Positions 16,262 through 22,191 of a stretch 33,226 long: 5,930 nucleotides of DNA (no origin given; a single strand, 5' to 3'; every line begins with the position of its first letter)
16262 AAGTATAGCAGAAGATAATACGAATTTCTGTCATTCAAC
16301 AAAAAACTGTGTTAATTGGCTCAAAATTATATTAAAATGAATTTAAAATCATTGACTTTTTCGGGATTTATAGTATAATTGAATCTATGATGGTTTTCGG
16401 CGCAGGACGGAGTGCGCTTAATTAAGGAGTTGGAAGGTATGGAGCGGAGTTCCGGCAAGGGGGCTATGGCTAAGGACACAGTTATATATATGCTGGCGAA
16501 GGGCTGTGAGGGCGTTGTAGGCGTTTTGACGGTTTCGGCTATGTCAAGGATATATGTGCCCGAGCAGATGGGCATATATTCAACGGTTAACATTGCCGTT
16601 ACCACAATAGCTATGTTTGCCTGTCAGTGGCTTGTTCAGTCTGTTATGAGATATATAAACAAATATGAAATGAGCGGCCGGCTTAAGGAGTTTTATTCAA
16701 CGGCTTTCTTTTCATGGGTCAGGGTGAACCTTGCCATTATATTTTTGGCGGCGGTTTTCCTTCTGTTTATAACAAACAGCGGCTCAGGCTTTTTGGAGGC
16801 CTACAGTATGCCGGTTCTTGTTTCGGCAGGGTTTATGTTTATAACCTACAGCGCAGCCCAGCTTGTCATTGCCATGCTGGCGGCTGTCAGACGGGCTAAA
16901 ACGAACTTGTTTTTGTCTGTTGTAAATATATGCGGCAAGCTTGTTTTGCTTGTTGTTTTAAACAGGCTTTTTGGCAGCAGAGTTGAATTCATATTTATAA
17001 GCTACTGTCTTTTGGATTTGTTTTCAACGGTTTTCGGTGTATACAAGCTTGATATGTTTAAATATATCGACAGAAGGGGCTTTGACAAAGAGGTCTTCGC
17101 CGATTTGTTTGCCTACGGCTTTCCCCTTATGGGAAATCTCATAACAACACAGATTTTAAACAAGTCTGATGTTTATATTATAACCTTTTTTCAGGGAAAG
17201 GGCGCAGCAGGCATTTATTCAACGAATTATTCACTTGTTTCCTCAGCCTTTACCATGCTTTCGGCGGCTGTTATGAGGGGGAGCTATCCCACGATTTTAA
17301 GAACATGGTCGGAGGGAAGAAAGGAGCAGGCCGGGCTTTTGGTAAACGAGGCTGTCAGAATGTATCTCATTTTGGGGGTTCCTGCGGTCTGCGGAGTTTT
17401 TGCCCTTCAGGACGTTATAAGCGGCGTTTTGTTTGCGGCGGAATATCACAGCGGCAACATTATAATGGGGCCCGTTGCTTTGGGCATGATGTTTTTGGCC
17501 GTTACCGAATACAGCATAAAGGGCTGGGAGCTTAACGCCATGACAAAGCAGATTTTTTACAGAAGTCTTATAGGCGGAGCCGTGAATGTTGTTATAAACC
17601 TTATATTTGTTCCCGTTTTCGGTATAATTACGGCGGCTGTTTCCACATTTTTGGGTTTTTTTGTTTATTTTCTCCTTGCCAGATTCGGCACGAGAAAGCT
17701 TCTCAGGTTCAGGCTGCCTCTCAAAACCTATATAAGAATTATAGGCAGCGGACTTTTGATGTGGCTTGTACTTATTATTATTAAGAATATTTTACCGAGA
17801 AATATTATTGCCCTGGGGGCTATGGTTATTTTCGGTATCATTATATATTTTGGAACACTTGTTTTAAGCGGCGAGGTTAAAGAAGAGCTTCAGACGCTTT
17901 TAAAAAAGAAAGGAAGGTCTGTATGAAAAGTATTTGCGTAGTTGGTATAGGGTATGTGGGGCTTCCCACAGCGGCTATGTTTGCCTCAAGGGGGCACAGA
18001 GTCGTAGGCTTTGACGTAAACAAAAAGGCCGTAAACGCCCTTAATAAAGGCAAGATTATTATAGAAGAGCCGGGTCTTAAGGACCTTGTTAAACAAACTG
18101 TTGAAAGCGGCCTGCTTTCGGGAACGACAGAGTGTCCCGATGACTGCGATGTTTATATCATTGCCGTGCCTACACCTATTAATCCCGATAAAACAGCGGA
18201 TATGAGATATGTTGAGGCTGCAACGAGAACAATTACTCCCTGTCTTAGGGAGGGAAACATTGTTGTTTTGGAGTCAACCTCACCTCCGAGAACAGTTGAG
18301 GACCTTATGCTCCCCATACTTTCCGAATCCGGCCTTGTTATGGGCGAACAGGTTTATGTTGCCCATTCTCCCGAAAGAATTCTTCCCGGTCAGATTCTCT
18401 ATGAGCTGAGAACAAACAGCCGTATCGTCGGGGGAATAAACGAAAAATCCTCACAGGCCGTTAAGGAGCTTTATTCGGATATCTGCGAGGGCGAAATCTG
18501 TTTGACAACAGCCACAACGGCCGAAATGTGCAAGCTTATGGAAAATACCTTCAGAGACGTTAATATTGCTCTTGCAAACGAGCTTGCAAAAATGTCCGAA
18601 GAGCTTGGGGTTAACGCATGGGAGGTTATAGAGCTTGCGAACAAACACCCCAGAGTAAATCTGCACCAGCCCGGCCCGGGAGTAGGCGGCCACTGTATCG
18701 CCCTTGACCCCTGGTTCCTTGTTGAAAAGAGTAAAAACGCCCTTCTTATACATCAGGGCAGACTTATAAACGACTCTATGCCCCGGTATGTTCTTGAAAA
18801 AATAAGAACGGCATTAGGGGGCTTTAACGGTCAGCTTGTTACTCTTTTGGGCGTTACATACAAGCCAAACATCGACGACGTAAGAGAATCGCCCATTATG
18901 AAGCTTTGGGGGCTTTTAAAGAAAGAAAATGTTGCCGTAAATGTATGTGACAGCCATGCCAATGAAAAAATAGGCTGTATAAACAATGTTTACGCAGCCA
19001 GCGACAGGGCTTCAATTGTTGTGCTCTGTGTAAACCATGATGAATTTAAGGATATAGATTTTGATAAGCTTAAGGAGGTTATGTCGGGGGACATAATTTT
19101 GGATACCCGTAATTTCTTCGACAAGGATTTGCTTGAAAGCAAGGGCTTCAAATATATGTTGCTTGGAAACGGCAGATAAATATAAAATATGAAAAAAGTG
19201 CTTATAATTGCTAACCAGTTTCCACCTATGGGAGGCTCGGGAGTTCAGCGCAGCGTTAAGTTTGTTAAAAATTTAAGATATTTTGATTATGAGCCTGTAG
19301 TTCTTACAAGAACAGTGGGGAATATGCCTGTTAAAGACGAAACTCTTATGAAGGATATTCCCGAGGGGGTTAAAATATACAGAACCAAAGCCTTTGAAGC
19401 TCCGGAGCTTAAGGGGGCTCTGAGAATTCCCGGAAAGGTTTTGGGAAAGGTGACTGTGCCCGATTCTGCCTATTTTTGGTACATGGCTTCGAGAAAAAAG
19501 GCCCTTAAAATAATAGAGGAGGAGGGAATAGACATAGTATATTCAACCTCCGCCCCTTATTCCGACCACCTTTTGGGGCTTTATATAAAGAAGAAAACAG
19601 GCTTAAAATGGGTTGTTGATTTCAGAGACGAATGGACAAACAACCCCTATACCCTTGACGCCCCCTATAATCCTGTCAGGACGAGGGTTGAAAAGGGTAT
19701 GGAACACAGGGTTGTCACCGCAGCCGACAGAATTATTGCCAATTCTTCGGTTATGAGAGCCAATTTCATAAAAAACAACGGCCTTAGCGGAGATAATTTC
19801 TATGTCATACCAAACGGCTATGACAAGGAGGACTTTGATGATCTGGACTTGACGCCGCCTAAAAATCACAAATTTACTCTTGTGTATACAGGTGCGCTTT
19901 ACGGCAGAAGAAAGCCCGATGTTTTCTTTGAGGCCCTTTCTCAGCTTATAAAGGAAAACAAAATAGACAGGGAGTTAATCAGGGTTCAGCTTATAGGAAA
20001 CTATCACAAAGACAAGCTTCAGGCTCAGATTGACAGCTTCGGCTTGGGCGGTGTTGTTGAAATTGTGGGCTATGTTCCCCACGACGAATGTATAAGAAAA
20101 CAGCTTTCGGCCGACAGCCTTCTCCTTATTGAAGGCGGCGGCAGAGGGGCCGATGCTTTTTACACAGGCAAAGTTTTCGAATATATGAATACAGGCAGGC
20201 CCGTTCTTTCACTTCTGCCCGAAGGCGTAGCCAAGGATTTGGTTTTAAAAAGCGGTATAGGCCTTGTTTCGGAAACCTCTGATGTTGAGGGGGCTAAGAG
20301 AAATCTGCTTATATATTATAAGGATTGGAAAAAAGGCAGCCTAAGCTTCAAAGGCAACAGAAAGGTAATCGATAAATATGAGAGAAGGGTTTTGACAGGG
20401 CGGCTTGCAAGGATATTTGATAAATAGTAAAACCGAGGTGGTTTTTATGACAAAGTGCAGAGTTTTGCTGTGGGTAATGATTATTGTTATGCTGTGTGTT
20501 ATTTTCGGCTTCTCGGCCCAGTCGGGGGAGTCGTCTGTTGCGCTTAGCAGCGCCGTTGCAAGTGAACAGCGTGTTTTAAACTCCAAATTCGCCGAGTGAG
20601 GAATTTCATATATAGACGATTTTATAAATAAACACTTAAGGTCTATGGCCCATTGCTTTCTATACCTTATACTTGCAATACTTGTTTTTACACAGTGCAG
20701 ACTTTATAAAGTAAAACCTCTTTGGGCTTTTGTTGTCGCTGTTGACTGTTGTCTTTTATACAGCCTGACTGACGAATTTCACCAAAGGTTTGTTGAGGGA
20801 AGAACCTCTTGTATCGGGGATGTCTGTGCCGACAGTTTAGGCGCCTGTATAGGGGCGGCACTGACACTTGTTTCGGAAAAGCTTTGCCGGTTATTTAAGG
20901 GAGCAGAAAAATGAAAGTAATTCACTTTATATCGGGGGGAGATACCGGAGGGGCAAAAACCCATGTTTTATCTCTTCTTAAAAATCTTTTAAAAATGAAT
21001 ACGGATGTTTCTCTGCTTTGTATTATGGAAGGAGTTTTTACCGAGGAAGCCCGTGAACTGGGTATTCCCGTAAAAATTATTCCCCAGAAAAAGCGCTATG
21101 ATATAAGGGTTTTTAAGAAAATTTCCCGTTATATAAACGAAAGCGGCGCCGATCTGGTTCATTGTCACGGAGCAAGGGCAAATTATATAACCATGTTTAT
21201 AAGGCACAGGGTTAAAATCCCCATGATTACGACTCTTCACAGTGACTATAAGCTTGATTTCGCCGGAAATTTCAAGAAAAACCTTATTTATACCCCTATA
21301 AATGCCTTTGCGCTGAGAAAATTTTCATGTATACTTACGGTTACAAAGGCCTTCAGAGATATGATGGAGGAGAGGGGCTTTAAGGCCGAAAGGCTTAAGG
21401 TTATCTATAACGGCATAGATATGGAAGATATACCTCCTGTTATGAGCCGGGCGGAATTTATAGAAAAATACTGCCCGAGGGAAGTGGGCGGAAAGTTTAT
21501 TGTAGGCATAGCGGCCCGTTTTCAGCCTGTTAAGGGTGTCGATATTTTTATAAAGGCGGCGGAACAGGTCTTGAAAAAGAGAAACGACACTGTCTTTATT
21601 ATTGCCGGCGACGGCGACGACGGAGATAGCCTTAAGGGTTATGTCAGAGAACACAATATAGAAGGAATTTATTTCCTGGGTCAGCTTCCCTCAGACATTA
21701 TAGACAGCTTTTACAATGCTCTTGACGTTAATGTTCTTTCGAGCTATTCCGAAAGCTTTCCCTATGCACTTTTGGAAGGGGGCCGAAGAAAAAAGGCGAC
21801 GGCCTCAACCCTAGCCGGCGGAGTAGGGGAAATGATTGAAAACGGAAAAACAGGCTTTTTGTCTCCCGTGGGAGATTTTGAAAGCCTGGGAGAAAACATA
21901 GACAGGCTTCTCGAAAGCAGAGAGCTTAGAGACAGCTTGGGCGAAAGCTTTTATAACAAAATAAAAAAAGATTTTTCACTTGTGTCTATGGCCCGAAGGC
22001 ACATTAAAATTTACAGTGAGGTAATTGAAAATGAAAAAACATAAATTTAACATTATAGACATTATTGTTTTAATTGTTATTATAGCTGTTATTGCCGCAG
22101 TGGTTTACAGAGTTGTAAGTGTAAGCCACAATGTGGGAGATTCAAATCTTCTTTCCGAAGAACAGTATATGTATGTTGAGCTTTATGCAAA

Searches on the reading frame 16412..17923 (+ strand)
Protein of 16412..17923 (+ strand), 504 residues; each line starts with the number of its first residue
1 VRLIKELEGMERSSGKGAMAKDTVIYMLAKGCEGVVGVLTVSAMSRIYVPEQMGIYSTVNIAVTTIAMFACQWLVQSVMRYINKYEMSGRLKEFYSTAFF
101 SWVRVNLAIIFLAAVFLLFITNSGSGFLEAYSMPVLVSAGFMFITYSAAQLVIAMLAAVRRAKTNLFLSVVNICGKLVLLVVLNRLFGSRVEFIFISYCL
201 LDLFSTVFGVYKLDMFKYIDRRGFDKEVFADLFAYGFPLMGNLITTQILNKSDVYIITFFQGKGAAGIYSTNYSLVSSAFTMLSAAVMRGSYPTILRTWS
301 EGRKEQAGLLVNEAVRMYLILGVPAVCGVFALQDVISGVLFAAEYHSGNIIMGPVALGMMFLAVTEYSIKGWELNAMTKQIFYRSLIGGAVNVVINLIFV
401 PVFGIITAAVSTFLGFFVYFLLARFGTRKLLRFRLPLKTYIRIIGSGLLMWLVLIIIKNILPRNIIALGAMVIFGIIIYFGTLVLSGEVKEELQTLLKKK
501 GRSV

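Call 9: search_protein_families(library=pfam, proteins=[window:16412-17923:+], max_evalue=0.01)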
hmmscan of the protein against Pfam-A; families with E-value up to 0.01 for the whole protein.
window:16412-17923:+ (504 aa): 3 families
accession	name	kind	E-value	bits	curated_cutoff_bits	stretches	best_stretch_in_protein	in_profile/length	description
PF01943.22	Polysacc_synt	-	3.6e-18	66.4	28.2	1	20-299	2-274/274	Polysaccharide biosynthesis protein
PF13440.11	Polysacc_synt_3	-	4e-09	36.6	23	1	44-346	2-289/293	Polysaccharide biosynthesis protein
PF03023.19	MurJ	-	0.0085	15.2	27.4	0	54-453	61-428/451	Lipid II flippase MurJ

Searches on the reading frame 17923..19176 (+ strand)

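Call 10: search_protein_families(library=pfam, proteins=[window:17923-19176:+], max_evalue=0.01)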
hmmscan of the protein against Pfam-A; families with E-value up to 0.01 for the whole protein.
window:17923-19176:+ (418 aa): 7 families
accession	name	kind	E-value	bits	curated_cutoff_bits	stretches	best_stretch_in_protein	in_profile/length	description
PF03721.20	UDPG_MGDP_dh_N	-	1.9e-58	197.6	27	1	3-182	2-186/187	UDP-glucose/GDP-mannose dehydrogenase family, NAD binding domain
PF00984.24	UDPG_MGDP_dh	-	1e-26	93.3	25.4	1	199-273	2-78/94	UDP-glucose/GDP-mannose dehydrogenase family, central domain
PF03720.21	UDPG_MGDP_dh_C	-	1.3e-23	83.7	30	1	308-401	2-103/103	UDP-glucose/GDP-mannose dehydrogenase family, UDP binding domain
PF03446.21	NAD_binding_2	-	7.5e-07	29.7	21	1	4-128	2-103/161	NAD binding domain of 6-phosphogluconate dehydrogenase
PF02558.23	ApbA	-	0.00013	22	22.2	1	4-88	1-80/150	Ketopantoate reductase PanE/ApbA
PF02737.24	3HCDH_N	-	0.00039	20.8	22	1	4-42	2-40/180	3-hydroxyacyl-CoA dehydrogenase, NAD binding domain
PF01210.29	NAD_Gly3P_dh_N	-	0.0011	19.5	23.1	0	4-85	2-80/158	NAD-dependent glycerol-3-phosphate dehydrogenase N-terminus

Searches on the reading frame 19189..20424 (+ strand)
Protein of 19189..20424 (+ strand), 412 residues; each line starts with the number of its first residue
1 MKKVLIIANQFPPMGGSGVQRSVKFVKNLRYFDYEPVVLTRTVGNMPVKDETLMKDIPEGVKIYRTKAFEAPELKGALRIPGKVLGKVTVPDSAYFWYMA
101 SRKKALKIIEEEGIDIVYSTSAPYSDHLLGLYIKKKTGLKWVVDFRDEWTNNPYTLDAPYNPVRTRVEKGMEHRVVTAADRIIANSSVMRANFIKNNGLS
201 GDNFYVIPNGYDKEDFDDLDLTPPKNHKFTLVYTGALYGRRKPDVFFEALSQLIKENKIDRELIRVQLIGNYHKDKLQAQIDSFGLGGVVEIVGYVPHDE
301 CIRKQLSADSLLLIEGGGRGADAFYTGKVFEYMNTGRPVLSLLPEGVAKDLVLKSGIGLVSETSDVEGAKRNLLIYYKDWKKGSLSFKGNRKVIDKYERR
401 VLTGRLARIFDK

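Call 10: search_protein_families(library=pfam, proteins=[window:19189-20424:+], max_evalue=0.01)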
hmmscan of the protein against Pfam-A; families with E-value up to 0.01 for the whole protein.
window:19189-20424:+ (412 aa): 4 families
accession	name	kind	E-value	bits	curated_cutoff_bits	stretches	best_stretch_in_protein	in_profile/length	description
PF13439.12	Glyco_transf_4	-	1.1e-13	51.9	28.5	1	88-214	47-169/170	Glycosyltransferase Family 4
PF13579.12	Glyco_trans_4_4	-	6e-09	36.9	29.7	1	58-210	37-158/158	Glycosyl transferase 4-like domain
PF13692.12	Glyco_trans_1_4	-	3e-07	31.2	27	1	229-369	2-132/142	Glycosyl transferases group 1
PF00534.26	Glycos_transf_1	-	8.4e-06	25.9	26.4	1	225-381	12-160/172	Glycosyl transferases group 1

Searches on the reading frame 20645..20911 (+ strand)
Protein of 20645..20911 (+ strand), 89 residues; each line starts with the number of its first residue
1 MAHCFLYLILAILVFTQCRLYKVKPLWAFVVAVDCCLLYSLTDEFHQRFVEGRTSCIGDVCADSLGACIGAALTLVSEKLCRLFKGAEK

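Call 10: search_protein_families(library=pfam, proteins=[window:20645-20911:+], max_evalue=0.01)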
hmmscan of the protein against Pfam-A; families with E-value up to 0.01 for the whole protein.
window:20645-20911:+ (89 aa): 1 family
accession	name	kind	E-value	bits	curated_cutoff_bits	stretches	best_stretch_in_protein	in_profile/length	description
PF04892.17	VanZ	-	9.5e-13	49.3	30.1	1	6-76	64-124/126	VanZ like family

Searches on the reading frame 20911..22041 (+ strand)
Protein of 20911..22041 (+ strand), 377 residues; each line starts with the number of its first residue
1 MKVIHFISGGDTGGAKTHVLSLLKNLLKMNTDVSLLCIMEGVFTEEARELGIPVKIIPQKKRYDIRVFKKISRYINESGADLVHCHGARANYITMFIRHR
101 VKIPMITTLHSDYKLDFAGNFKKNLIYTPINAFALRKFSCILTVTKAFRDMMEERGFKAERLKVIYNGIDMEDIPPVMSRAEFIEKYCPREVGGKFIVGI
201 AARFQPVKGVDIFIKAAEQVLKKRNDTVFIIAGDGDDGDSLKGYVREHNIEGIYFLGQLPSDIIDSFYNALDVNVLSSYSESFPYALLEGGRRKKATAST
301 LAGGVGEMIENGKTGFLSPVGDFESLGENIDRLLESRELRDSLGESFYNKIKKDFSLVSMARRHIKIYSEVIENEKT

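Call 10: search_protein_families(library=pfam, proteins=[window:20911-22041:+], max_evalue=0.01)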
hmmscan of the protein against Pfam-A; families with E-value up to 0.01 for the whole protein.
window:20911-22041:+ (377 aa): 5 families
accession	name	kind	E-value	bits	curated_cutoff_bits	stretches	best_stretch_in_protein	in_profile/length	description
PF00534.26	Glycos_transf_1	-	4.2e-31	108.2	26.4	1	193-346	13-168/172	Glycosyl transferases group 1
PF13439.12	Glyco_transf_4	-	1.1e-25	91.1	28.5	1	13-172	2-169/170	Glycosyltransferase Family 4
PF13692.12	Glyco_trans_1_4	-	8.3e-25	88.1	27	1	197-335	3-141/142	Glycosyl transferases group 1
PF13579.12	Glyco_trans_4_4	-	7.4e-17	62.6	29.7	1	13-168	1-158/158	Glycosyl transferase 4-like domain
PF13477.12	Glyco_trans_4_2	-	6.6e-08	33.3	23.4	1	15-143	9-137/139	Glycosyl transferase 4-like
